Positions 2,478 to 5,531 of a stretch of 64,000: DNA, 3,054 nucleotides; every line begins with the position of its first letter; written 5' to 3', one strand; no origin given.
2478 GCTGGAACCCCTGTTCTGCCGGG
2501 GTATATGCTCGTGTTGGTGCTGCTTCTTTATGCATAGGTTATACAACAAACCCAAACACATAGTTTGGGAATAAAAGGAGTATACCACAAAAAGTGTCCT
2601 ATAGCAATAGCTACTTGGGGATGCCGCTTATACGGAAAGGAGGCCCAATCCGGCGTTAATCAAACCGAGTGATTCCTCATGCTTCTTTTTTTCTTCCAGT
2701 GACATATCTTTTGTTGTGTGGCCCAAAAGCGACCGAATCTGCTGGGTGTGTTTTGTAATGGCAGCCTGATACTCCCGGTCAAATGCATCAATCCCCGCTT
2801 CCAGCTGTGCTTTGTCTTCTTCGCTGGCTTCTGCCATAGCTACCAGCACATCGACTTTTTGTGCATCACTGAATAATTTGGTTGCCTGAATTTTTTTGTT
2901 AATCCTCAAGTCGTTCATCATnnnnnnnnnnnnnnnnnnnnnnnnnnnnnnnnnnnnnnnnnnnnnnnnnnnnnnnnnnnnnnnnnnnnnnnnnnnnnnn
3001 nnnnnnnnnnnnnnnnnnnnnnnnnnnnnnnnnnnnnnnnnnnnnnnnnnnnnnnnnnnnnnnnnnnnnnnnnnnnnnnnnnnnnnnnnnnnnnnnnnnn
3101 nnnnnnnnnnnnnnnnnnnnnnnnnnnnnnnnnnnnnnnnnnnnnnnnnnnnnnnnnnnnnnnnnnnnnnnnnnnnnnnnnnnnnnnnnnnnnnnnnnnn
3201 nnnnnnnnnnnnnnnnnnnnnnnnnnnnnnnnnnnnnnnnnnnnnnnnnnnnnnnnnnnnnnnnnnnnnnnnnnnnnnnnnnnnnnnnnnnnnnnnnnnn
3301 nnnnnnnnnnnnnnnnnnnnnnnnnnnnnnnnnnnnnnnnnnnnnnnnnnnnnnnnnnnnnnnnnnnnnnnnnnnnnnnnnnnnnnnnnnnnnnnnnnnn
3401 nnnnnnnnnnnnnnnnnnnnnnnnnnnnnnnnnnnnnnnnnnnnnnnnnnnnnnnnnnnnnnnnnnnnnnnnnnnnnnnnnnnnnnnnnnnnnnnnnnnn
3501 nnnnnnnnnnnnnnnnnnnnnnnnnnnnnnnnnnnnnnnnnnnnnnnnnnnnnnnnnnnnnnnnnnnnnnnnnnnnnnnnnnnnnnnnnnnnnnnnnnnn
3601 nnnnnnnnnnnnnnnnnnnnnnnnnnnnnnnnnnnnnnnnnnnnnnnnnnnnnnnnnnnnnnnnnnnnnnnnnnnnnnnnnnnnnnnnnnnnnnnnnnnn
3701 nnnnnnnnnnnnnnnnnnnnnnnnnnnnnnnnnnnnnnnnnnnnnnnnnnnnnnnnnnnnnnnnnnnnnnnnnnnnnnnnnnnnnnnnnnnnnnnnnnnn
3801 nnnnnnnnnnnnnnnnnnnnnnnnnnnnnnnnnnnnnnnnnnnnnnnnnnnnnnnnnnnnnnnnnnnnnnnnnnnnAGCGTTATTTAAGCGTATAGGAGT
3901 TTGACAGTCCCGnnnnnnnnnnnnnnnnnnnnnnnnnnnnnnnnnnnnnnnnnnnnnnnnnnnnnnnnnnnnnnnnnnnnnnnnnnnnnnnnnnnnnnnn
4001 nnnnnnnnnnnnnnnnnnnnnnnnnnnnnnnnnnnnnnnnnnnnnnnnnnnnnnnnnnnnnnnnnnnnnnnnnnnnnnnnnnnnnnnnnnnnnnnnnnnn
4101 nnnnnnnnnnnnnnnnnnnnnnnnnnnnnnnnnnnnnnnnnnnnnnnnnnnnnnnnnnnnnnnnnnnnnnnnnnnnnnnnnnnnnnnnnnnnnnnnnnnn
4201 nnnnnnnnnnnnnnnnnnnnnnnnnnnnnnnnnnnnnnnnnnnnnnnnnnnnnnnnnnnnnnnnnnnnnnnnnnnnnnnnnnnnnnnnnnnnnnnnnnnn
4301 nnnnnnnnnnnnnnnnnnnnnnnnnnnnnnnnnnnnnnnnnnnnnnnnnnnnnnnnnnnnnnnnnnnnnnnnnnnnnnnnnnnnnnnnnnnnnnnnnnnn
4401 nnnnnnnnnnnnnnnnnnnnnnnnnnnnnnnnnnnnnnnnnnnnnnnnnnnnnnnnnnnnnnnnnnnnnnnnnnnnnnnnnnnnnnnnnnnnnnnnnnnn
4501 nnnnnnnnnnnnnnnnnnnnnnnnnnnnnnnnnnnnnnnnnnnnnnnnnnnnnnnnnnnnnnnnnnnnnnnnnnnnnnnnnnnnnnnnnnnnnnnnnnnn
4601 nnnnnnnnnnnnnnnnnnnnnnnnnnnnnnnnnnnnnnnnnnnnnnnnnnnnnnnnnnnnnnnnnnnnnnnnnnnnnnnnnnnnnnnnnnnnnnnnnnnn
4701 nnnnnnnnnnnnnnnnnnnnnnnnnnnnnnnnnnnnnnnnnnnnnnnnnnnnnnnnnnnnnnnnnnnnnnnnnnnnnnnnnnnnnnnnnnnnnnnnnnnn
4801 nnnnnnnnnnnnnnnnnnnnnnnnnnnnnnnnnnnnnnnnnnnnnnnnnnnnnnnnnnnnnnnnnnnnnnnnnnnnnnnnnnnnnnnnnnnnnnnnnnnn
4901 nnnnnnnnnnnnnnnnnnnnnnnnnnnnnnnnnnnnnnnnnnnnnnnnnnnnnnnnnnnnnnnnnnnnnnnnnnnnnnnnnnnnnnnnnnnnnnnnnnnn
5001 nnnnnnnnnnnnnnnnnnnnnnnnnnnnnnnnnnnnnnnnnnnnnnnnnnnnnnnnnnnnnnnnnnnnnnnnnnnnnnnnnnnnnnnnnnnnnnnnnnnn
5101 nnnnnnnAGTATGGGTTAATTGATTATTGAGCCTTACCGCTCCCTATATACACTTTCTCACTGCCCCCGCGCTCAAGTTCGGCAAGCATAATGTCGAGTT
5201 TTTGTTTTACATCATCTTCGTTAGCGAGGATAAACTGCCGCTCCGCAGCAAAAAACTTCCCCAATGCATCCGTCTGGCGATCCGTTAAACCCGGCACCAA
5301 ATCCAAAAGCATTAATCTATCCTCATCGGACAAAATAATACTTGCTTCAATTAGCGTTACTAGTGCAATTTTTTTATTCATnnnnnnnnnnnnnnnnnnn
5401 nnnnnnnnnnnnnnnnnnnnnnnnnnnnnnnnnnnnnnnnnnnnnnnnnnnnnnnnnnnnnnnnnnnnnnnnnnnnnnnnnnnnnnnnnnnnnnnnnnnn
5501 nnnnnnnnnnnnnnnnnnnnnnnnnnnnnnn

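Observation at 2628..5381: Second small-protein paralog family (three copies), each with an AGAGGG-type Shine-Dalgarno and each followed by a distinct larger protein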

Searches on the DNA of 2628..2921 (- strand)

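Call 96: search_rna_families(sources=[L026, L027, L030, L033], threshold=gathering)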
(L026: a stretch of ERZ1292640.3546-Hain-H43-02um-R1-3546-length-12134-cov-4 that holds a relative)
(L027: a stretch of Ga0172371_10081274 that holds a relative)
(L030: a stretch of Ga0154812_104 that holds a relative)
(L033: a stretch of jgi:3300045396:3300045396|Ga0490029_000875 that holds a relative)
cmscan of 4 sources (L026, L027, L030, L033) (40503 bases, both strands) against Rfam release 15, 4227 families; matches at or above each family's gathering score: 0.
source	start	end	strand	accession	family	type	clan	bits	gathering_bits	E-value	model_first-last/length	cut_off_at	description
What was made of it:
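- Tried and rejected: A search downstream of the distant T genes found none (call 96).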

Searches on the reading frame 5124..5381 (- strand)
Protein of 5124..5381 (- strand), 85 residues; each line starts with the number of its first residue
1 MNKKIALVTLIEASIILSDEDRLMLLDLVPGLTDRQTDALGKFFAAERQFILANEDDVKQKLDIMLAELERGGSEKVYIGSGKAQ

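Call 3: search_protein_families(library=pfam, max_evalue=1, proteins=[window:5124-5381:-])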
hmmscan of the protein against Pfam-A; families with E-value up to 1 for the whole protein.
window:5124-5381:- (85 aa): 0 families

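Call 8: search_protein_families(library=ncbifam, max_evalue=1, proteins=[window:5124-5381:-])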
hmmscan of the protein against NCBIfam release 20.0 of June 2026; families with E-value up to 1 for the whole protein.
window:5124-5381:- (85 aa): 0 families

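Call 67: search_protein_families(library=pfam, alignment_id=A11, max_evalue=0.01)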
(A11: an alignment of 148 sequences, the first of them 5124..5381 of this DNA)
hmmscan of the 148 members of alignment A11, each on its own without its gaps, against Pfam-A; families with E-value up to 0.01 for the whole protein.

A. member 1, window:5124-5381:- (85 aa): 0 families

B. families by the number of members that match (of 148 scanned): 46 families (the first 25 are shown)
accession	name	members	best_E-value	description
PF01442.23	Apolipoprotein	3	0.00075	Apolipoprotein A1/A4/E domain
PF09580.15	Spore_YhcN_YlaJ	2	0.00057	Sporulation lipoprotein YhcN/YlaJ (Spore_YhcN_YlaJ)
PF01765.24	RRF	2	0.001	Ribosome recycling factor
PF17944.6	Arg_decarbox_C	2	0.0021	Arginine decarboxylase C-terminal helical extension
PF09903.14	DUF2130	2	0.0033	Uncharacterized protein conserved in bacteria (DUF2130)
PF24850.1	CC_BshC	1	9.9e-05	Bacillithiol biosynthesis BshC, C-terminal coiled-coil domain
PF16282.11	SANT_DAMP1_like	1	0.00038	SANT/Myb-like domain of DAMP1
PF14493.12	HTH_40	1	0.00055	Helix-turn-helix domain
PF22702.2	Cas9_RuvC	1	0.00061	Cas9 RuvC domain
PF19191.5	HEF_HK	1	0.0015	HEF_HK domain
PF24484.1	ADAMTSL1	1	0.0016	ADAMTSL1 domain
PF14063.11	DUF4254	1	0.0017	Protein of unknown function (DUF4254)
PF20640.2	Rrn6_HB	1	0.0017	Rrn6, helical bundle domain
PF13801.11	Metal_resist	1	0.0019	Heavy-metal resistance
PF02024.20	Leptin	1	0.002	Leptin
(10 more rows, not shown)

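Call 81: search_protein_families(library=padloc, max_evalue=0.01, proteins=[window:5124-5381:-])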
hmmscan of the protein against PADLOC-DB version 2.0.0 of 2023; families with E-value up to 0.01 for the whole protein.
window:5124-5381:- (85 aa): 0 families

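Call 82: search_protein_families(library=phrogs, max_evalue=0.01, proteins=[window:5124-5381:-])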
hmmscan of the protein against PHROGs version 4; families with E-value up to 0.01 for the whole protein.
window:5124-5381:- (85 aa): 0 families
